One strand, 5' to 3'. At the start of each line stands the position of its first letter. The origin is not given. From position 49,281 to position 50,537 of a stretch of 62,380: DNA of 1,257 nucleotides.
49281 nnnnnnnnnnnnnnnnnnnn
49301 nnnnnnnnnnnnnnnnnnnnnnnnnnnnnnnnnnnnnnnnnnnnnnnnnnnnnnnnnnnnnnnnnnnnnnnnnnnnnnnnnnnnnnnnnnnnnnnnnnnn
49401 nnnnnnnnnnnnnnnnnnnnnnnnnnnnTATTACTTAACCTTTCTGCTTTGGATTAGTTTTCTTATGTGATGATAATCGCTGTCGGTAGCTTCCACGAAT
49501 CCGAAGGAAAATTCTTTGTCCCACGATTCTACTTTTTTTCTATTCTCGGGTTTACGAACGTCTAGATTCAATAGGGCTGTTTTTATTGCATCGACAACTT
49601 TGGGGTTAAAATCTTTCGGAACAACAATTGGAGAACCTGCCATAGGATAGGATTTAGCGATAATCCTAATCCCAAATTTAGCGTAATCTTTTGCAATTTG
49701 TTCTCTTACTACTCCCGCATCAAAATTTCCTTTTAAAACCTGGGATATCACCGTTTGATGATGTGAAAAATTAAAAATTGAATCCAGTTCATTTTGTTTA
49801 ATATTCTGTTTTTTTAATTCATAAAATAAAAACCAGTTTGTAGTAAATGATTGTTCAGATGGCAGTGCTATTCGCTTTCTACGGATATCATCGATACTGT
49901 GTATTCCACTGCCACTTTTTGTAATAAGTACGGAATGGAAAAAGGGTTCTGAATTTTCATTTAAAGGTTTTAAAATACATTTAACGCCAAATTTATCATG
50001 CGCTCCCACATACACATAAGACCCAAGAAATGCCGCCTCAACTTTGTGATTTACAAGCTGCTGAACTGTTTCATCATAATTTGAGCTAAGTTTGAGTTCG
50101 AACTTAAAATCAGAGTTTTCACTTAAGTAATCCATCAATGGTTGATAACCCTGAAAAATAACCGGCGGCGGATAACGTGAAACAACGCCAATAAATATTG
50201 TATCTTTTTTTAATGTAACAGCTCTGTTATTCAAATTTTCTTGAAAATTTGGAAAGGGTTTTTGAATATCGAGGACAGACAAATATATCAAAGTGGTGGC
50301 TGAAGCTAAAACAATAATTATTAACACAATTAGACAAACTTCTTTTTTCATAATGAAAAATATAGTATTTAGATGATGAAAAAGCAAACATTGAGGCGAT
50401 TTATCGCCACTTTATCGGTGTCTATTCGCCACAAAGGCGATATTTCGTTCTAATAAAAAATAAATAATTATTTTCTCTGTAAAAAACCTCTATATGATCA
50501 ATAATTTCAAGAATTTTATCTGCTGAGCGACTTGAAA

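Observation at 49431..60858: Extended phosphorus-scavenging locus coupling PiT, porin and CYTH genes to LTD and YjiK-like surface proteins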

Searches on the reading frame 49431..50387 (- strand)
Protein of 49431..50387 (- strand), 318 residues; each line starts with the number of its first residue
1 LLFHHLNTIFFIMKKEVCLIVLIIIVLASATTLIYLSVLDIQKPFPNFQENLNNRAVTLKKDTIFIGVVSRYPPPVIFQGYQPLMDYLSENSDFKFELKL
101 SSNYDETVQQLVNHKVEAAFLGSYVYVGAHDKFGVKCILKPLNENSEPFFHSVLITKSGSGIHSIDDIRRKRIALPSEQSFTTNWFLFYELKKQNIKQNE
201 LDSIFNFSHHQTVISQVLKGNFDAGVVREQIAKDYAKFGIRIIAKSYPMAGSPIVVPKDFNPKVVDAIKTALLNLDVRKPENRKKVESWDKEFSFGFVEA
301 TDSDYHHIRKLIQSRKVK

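Call 4: search_protein_families(library=pfam, proteins=[window:49431-50387:-], max_evalue=0.01)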
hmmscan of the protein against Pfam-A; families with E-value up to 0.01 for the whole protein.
window:49431-50387:- (318 aa): 2 families
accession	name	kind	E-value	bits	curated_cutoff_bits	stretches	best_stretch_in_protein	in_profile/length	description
PF12974.12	Phosphonate-bd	-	1e-51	176.1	27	1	66-305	1-242/242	ABC transporter, phosphonate, periplasmic substrate-binding protein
PF12727.12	PBP_like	-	0.008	15.8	27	0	155-234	74-157/193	PBP superfamily domain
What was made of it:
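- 49431..50351 (-): Membrane-anchored PhnD-family (ArrX/PtxB-like) periplasmic binding protein, probably the sensor. The longest ORF extends to 50387. Pfam Phosphonate-bd, 1e-51 (call 4).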

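Call 13: search_protein_families(library=ncbifam, proteins=[window:49431-50387:-], max_evalue=0.01)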
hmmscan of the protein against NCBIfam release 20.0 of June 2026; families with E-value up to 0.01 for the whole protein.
window:49431-50387:- (318 aa): 6 families
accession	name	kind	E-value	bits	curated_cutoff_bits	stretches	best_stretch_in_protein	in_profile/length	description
TIGR01098.1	3A0109s03R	subfamily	1e-32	113.6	112.05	1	13-275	1-253/253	phosphate/phosphite/phosphonate ABC transporter substrate-binding protein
TIGR03431.1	PhnD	equivalog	1.5e-31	109.9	261.1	1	35-314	17-285/288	phosphonate ABC transporter substrate-binding protein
TIGR04553.1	ABC_peri_selen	hypoth_equivalog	3.8e-15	56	250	1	79-312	17-259/266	putative selenate ABC transporter substrate-binding protein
NF049985.1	SBP_like_Rv1680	exception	1.7e-10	41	400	1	64-203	3-138/268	Rv1680 family SBP-like protein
TIGR01729.1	taurine_ABC_bnd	equivalog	0.00011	21.7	304.25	1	153-246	83-171/300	taurine ABC transporter substrate-binding protein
NF002458.0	PRK01641.1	subfamily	0.0043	16.6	167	1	186-247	41-103/202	3-isopropylmalate dehydratase small subunit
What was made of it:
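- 49431..50351 (-): TIGR01098, 113.6 bits (call 13).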

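Call 28: search_solved_structures(query=window:49431-50387:-, max_evalue=0.001)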
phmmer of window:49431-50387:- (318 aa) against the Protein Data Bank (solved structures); distinct sequences matched with E-value up to 0.001: 10.
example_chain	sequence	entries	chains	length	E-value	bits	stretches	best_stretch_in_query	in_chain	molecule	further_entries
6x6b_A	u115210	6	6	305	1.3e-19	73.8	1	42-311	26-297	ArrX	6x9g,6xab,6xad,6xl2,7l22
6x8w_A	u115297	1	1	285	7.1e-19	71.3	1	43-311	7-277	ArrX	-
5lv1_A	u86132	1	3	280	1.4e-14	57.2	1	59-311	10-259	PtxB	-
5o2j_A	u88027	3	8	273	1.4e-11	47.4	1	77-309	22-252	Probable phosphite transport system-binding protein PtxB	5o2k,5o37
6ght_A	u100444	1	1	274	1.2e-07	34.4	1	71-308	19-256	Probable phosphite transport system-binding protein HtxB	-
6ghq_A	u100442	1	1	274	1.3e-07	34.4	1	71-308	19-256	Probable phosphite transport system-binding protein HtxB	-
5me4_A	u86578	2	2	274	1.7e-07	33.9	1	71-308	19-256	Probable phosphite transport system-binding protein HtxB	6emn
5jvb_A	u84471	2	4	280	2.5e-07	33.4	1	75-310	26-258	Phosphonate ABC transporter, periplasmic phosphonate-binding protein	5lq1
3p7i_A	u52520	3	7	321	2e-05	27.1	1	66-284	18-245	PhnD, subunit of alkylphosphonate ABC transporter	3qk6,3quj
3s4u_A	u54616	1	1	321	0.00042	22.8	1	66-284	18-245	PhnD, subunit of alkylphosphonate ABC transporter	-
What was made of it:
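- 49431..50351 (-): The best solved relative is ArrX 6x6b at 1.3e-19, followed by PtxB and HtxB (call 28).
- On AioXSR/ArrXSR-type three-component system: ArrX is the best solved relative (call 28).
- The sensor's best solved relatives are the arsenate-binding ArrX and the phosphite-binding PtxB and HtxB (call 28).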
